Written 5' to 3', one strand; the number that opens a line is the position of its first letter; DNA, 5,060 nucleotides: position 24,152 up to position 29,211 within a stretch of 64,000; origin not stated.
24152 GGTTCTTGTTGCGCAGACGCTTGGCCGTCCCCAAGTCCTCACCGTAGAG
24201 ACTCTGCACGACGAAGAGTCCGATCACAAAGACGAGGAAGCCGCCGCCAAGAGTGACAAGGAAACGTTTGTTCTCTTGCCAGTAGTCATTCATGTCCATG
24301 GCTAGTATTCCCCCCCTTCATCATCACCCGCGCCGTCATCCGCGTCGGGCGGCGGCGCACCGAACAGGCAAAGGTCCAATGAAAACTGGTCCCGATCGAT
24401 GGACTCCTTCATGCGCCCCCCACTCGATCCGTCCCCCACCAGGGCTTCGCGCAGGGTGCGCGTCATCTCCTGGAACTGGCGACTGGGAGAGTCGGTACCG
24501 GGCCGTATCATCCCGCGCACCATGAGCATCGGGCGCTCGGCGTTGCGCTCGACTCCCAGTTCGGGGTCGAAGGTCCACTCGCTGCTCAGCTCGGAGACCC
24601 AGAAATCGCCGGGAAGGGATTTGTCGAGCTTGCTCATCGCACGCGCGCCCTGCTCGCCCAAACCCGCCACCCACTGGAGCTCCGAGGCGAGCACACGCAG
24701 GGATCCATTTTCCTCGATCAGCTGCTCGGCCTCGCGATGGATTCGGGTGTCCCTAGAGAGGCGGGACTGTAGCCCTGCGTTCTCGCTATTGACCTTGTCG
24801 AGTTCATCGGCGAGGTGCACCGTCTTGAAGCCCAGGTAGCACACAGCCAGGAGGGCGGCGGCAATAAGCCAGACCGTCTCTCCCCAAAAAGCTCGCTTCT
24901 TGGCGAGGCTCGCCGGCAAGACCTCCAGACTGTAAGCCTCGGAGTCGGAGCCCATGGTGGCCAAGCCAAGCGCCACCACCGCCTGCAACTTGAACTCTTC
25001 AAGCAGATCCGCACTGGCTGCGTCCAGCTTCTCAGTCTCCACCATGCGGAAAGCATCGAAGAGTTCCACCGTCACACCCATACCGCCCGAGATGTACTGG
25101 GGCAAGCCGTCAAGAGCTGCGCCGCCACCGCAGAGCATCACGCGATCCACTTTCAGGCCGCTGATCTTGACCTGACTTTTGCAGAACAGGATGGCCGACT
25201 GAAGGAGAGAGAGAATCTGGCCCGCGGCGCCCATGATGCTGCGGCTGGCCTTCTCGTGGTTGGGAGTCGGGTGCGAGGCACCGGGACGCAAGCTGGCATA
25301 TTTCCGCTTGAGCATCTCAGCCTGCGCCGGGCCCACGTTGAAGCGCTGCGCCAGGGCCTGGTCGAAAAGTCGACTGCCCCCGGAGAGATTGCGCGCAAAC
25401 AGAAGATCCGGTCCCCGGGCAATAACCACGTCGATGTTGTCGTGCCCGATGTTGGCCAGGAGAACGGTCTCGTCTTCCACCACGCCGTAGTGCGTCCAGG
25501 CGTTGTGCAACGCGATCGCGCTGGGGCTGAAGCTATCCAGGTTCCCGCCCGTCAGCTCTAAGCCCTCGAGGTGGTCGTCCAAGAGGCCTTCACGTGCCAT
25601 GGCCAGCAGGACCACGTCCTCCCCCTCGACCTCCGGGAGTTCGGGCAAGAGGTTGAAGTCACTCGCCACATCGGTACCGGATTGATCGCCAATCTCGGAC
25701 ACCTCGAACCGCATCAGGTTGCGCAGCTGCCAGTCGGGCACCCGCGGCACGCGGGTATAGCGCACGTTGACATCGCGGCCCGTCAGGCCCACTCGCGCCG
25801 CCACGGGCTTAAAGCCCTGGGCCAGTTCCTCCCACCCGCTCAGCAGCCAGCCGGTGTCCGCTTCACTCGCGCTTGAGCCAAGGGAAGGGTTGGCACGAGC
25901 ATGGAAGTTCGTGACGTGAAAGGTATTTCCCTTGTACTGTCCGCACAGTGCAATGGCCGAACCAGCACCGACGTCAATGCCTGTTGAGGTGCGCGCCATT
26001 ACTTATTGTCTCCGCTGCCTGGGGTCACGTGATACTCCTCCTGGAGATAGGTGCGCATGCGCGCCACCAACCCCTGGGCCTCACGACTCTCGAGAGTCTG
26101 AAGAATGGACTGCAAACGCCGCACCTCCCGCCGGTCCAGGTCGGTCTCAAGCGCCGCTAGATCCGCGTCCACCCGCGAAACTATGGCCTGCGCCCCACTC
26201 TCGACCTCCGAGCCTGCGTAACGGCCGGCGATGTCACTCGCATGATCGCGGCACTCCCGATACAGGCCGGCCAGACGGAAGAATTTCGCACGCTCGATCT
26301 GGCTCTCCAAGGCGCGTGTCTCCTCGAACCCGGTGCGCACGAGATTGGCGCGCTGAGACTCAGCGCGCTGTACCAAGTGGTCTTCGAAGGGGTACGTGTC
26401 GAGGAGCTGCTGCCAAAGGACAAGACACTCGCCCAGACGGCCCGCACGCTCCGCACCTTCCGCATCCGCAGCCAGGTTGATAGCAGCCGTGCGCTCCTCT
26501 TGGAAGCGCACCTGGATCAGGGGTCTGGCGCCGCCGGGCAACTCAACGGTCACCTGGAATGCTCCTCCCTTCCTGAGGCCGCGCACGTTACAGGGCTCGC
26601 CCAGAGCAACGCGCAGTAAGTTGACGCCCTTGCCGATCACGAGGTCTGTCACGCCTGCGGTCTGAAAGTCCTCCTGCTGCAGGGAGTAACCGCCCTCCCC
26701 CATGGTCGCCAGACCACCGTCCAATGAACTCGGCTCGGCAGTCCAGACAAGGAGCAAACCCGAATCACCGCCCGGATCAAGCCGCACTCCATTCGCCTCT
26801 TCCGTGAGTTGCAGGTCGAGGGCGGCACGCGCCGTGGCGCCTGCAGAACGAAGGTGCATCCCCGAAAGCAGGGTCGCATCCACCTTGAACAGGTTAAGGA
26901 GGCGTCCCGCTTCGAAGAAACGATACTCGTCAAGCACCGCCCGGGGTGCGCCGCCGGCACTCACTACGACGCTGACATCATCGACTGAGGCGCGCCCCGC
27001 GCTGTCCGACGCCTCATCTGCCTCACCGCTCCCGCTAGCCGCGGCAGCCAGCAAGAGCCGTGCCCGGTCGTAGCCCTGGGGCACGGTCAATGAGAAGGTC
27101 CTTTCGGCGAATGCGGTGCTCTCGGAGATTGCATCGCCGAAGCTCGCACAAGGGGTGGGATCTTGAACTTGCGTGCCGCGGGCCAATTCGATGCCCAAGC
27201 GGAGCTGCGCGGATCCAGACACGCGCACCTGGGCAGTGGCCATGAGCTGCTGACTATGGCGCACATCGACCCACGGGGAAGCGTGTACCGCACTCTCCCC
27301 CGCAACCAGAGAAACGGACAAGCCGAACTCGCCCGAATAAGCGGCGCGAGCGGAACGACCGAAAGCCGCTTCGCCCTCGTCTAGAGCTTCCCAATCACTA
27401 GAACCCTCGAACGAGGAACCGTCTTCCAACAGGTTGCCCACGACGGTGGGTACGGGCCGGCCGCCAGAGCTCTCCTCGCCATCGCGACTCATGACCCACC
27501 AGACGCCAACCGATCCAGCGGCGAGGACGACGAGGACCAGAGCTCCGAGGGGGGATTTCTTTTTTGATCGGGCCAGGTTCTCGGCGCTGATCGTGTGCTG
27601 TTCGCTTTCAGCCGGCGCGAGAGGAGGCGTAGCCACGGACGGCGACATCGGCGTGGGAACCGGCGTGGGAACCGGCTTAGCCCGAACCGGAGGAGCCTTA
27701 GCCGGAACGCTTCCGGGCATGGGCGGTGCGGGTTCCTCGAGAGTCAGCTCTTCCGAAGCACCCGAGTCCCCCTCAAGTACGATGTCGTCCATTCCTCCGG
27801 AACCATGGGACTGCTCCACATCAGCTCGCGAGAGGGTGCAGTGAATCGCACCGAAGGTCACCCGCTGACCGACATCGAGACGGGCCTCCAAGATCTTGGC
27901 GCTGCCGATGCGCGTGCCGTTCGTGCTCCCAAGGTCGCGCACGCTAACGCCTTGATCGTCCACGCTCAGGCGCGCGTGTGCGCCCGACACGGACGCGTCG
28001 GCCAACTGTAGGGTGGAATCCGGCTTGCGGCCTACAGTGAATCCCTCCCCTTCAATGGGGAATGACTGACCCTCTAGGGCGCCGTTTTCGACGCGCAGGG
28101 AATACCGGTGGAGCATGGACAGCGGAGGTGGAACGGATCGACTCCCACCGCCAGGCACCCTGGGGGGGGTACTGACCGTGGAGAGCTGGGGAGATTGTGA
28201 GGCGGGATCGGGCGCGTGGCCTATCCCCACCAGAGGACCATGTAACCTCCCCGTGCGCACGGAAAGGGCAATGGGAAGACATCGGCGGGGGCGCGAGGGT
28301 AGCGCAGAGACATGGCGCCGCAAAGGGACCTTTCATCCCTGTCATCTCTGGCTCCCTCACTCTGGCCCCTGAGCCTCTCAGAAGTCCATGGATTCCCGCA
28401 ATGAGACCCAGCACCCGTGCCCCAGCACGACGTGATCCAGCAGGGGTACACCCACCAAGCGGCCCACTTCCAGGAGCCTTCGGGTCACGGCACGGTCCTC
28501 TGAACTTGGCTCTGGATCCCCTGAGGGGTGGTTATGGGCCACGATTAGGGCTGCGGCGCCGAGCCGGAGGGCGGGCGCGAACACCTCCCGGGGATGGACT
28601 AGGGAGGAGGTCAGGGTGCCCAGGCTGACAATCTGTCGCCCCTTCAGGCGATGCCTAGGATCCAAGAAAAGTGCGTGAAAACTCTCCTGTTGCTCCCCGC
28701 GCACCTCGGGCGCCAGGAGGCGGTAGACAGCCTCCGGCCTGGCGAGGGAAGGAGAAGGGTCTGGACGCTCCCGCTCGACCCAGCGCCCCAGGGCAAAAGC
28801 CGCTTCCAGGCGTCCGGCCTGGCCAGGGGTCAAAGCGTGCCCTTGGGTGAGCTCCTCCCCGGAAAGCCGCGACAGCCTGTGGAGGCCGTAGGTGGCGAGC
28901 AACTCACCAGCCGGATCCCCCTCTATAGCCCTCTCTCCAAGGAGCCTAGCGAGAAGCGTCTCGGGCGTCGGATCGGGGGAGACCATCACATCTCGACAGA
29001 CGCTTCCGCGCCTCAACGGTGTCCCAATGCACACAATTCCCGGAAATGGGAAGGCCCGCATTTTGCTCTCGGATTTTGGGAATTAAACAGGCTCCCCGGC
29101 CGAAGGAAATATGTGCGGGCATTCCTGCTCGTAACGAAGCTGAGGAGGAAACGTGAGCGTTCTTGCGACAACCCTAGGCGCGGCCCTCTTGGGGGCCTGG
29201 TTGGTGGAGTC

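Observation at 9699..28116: FHA-led, 11-gene type-IV-filament/T2SS-like pseudopilus operon with no ATPase, platform, secretin or prepilin peptidase nearby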

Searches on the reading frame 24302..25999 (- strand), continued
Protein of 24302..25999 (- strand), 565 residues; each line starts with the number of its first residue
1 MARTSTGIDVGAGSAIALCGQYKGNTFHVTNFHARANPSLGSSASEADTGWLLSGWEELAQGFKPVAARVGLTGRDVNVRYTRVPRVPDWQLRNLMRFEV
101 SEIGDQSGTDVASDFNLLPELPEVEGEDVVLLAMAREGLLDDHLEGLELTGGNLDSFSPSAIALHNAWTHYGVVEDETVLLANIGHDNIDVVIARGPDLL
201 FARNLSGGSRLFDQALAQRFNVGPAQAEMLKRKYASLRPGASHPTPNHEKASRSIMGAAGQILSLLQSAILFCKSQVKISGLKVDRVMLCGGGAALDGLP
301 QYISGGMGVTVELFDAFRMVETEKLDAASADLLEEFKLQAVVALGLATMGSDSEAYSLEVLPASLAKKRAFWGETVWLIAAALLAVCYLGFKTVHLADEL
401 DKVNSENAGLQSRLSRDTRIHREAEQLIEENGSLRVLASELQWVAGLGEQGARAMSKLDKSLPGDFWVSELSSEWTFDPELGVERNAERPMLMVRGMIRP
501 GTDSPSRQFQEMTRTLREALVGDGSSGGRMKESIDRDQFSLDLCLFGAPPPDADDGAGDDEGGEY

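Call 68: find_encoding_contigs(protein=P0303, flank=10000, max_places=1)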
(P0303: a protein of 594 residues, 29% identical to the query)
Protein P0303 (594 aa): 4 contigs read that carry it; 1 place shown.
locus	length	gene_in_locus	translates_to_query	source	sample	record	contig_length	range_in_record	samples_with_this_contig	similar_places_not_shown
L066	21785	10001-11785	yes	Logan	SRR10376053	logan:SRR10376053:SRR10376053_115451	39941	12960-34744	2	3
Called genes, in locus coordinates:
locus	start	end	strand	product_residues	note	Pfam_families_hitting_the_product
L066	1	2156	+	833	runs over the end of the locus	PF13424:TPR_12 (faint), PF13414:TPR_11 (faint), PF07719:TPR_2 (faint), PF13181:TPR_8 (faint), PF13432:TPR_16 (faint), PF14559:TPR_19 (faint), PF00515:TPR_1 (faint), PF13176:TPR_7 (faint), +3 more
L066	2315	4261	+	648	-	PF13428:TPR_14 (faint), PF17874:TPR_MalT (faint), PF23241:HAT_PRP39_C (faint), PF00515:TPR_1 (faint), PF07719:TPR_2 (faint), PF13424:TPR_12 (weak), PF13432:TPR_16, PF14559:TPR_19, +8 more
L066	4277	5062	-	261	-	PF20260:PUA_4, PF04452:Methyltrans_RNA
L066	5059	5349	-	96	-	PF02609:Exonuc_VII_S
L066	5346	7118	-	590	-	PF13742:tRNA_anti_2, PF02601:Exonuc_VII_L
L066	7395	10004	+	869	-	-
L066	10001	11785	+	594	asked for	PF11104:PilM_2, PF06723:MreB_Mbl (faint), PF14450:FtsA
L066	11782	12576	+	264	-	-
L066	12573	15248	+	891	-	PF13428:TPR_14 (faint), PF13431:TPR_17 (faint), PF21033:RMD1-3 (faint), PF23914:TPR_CcmH_CycH (faint), PF00515:TPR_1 (faint), PF14559:TPR_19 (weak), PF12895:ANAPC3, PF14559:TPR_19 (weak), +6 more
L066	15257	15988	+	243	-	PF07963:N_methyl (weak)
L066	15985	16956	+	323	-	PF13385:Laminin_G_3 (weak)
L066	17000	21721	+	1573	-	-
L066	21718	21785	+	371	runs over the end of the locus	PF07963:N_methyl (weak)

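Call 95: list_cluster_members(proteins=[P0345, P0363, P0366, P0371, P0376, P0359, P0324, P0372, P0320, P0333])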
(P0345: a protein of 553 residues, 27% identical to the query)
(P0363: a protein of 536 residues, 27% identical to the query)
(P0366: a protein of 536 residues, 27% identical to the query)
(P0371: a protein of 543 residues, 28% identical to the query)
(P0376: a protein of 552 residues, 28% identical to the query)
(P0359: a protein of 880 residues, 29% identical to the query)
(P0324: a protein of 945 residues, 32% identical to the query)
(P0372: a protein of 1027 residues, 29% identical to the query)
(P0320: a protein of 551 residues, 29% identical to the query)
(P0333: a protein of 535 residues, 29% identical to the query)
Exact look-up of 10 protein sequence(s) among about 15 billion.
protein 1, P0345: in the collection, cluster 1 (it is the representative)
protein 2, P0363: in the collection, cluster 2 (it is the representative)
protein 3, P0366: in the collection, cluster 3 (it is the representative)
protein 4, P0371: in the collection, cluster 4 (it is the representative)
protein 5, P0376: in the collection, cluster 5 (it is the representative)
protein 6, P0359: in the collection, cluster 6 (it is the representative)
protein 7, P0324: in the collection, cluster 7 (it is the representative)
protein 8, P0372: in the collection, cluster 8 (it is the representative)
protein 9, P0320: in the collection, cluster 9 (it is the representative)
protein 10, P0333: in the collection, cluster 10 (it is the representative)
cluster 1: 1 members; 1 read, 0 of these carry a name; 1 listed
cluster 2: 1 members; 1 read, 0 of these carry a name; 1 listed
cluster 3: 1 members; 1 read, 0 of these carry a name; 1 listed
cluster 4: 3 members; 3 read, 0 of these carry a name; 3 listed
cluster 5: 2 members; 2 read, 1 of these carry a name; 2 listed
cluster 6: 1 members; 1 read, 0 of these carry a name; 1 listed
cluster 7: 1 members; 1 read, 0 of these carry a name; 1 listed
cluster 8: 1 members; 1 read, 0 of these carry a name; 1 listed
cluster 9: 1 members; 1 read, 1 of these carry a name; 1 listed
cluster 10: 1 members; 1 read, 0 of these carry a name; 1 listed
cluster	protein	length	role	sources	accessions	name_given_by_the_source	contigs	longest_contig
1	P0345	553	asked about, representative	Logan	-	-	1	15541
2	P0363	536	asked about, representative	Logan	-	-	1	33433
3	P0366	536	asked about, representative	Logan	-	-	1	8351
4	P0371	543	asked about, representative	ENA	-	-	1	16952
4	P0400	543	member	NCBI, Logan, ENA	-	-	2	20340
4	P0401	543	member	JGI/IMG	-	-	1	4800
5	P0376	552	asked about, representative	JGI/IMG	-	type IV pilus assembly protein PilM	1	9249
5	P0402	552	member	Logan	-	-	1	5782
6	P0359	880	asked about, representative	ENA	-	-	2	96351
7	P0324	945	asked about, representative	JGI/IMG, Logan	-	-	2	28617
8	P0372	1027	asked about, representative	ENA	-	-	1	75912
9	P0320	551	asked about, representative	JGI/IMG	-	type IV pilus assembly protein PilM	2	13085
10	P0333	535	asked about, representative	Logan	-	-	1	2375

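Call 96: find_encoding_contigs(protein=P0359, flank=10000, max_places=1)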
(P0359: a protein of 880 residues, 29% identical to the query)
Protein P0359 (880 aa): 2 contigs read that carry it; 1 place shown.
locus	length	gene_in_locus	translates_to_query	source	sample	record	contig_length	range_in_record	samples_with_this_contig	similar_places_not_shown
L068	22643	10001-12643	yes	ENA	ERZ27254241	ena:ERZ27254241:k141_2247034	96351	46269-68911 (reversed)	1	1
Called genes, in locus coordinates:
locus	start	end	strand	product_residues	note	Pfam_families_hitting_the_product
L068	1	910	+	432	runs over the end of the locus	-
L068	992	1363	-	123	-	-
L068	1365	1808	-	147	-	-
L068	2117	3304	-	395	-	PF01546:Peptidase_M20, PF07687:M20_dimer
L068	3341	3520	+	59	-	-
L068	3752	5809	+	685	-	PF13360:PQQ_2 (faint)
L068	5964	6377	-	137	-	PF08818:DUF1801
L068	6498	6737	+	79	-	-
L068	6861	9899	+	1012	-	PF00263:Secretin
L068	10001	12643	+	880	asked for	PF11104:PilM_2, PF14450:FtsA (weak), PF11104:PilM_2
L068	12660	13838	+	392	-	-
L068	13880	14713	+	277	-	-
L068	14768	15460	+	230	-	-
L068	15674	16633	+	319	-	PF00069:Pkinase, PF07714:PK_Tyr_Ser-Thr, PF03109:ABC1 (weak)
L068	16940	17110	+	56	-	-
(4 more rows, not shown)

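Call 97: find_encoding_contigs(protein=P0363, flank=10000, max_places=1)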
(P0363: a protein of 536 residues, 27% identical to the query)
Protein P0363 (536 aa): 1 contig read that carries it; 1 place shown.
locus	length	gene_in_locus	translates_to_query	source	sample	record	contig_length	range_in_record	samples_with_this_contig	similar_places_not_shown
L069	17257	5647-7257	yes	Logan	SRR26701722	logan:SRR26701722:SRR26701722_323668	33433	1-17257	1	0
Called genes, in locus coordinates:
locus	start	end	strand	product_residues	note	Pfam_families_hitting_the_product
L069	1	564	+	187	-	?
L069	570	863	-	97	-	PF07578:LAB_N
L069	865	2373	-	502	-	PF02366:PMT, PF13231:PMT_2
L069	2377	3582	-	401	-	PF00764:Arginosuc_synth, PF20979:Arginosuc_syn_C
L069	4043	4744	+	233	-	PF04055:Radical_SAM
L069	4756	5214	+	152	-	PF00300:His_Phos_1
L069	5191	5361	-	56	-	-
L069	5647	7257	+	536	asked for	PF06723:MreB_Mbl (faint), PF11104:PilM_2, PF14450:FtsA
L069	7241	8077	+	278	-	-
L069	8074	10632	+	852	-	PF00515:TPR_1 (faint), PF07719:TPR_2 (faint), PF07721:TPR_4 (faint), PF13181:TPR_8 (faint), PF13424:TPR_12 (weak), PF13432:TPR_16 (weak), PF14559:TPR_19, PF13432:TPR_16 (weak), +9 more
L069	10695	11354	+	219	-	PF07963:N_methyl (weak)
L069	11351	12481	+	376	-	PF07963:N_methyl (weak), PF13385:Laminin_G_3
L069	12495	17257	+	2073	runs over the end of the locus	-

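Call 108: find_encoding_contigs(protein=P0372, flank=10000, max_places=1)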
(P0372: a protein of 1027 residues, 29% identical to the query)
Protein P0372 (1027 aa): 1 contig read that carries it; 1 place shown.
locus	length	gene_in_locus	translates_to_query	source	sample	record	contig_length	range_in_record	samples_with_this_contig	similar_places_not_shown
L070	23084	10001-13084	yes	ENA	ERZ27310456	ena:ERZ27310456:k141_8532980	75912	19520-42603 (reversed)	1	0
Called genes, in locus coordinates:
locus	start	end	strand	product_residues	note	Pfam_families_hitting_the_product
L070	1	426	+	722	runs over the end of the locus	PF17804:TSP_NTD, PF00595:PDZ, PF03572:Peptidase_S41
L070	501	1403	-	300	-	PF02653:BPD_transp_2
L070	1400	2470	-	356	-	PF02653:BPD_transp_2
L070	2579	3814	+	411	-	PF01011:PQQ (faint), PF13360:PQQ_2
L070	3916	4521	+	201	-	PF08899:DUF1844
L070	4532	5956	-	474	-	PF00202:Aminotran_3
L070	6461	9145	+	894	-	PF00263:Secretin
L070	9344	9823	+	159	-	PF06983:3-dmu-9_3-mt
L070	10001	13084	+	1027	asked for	PF11104:PilM_2, PF14450:FtsA (faint)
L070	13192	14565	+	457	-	-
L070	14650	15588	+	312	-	-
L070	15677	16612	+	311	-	PF01040:UbiA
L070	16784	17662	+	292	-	PF01618:MotA_ExbB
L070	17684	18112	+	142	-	PF02472:ExbD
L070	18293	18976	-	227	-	PF25182:NonGDSL (weak), PF00657:Lipase_GDSL, PF04311:DUF459, PF13472:Lipase_GDSL_2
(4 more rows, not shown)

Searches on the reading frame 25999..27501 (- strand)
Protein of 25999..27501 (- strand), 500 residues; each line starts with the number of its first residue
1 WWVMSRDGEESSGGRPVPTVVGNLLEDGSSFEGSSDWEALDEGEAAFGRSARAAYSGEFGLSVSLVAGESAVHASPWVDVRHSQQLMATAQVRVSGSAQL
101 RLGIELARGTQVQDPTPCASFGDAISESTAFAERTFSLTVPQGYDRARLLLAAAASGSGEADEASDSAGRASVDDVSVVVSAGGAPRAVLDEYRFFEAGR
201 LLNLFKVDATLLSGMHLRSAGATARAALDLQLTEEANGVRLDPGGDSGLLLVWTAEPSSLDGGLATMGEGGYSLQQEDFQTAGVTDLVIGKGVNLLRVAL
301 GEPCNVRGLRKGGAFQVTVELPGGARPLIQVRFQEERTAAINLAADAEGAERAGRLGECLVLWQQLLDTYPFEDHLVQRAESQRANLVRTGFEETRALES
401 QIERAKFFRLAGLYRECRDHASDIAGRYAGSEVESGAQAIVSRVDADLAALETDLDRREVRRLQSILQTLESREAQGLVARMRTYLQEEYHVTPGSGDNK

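Call 51: search_solved_structures(query=window:25999-27501:-, max_evalue=1)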
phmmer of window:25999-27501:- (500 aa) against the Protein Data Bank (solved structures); distinct sequences matched with E-value up to 1: 0.

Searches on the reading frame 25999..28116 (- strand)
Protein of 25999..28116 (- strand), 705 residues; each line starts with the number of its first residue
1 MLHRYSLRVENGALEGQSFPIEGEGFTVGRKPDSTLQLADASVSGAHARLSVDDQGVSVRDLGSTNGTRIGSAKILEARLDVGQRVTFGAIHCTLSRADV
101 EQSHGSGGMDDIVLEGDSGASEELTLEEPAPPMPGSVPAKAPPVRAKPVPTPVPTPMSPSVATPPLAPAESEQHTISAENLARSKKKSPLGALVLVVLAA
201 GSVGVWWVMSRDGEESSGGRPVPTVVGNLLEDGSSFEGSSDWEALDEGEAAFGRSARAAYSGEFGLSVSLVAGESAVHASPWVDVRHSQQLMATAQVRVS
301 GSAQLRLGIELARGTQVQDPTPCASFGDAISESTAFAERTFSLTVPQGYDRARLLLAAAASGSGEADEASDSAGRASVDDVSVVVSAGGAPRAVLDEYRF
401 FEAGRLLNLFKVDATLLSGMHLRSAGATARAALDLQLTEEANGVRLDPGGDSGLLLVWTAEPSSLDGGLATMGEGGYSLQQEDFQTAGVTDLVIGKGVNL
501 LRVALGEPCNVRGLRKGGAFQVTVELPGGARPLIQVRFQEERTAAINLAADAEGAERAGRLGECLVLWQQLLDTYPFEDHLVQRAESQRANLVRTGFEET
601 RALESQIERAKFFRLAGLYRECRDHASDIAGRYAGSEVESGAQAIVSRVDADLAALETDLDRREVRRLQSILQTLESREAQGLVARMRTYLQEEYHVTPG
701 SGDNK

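Call 6: search_protein_families(library=pfam, proteins=[window:25999-28116:-], max_evalue=0.1)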
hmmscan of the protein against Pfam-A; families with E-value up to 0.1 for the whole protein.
window:25999-28116:- (705 aa): 2 families
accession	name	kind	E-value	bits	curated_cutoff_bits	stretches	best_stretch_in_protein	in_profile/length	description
PF16697.10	Yop-YscD_cpl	-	1.3e-15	57.8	33.2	1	8-98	1-93/94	Inner membrane component of T3SS, cytoplasmic domain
PF00498.31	FHA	-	8.9e-14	52.1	20.7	1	27-89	2-67/67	FHA domain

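Call 15: search_protein_families(library=ncbifam, proteins=[window:25999-28116:-], max_evalue=0.1)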
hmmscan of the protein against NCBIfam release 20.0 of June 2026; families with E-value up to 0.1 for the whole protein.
window:25999-28116:- (705 aa): 6 families
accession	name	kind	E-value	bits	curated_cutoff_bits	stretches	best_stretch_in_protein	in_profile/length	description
NF049868.1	FhaB_Rv0019c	equivalog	3.5e-18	66.1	125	1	6-90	68-153/158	FHA domain-containing protein FhaB/FipA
NF041660.2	oxygluDhInhib_OdhI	equivalog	1.7e-09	37.6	200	1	9-90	41-122/130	oxoglutarate dehydrogenase inhibitor Odhl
NF033760.1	gliding_GltG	equivalog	4.8e-09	35.3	650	1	26-204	26-216/650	adventurous gliding motility protein GltG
NF052573.1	HisKinEspAMyxo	equivalog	1.9e-08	32.8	1400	1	13-91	35-114/755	serine histidine kinase EspA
TIGR03354.1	VI_FHA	hypoth_equivalog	6.5e-07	29.5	120.25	1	20-174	20-171/420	type VI secretion system-associated FHA domain protein TagH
TIGR02500.1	type_III_yscD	equivalog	0.00027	20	86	1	5-102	1-99/413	type III secretion system inner membrane ring subunit SctD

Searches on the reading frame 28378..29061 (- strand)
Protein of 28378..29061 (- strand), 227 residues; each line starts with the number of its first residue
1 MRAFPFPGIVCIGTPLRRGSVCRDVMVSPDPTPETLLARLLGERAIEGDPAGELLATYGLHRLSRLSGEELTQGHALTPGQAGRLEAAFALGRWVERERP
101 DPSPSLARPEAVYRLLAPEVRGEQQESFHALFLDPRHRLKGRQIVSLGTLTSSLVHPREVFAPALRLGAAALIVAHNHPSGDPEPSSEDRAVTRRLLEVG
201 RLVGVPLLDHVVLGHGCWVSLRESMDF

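Call 8: search_protein_families(library=pfam, proteins=[window:28378-29061:-], max_evalue=0.001)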
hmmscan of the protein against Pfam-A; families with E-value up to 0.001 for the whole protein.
window:28378-29061:- (227 aa): 1 family
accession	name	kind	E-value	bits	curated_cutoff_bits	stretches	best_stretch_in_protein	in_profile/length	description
PF04002.20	RadC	-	2.5e-40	137.6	22.1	1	107-224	2-119/121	RadC-like JAB domain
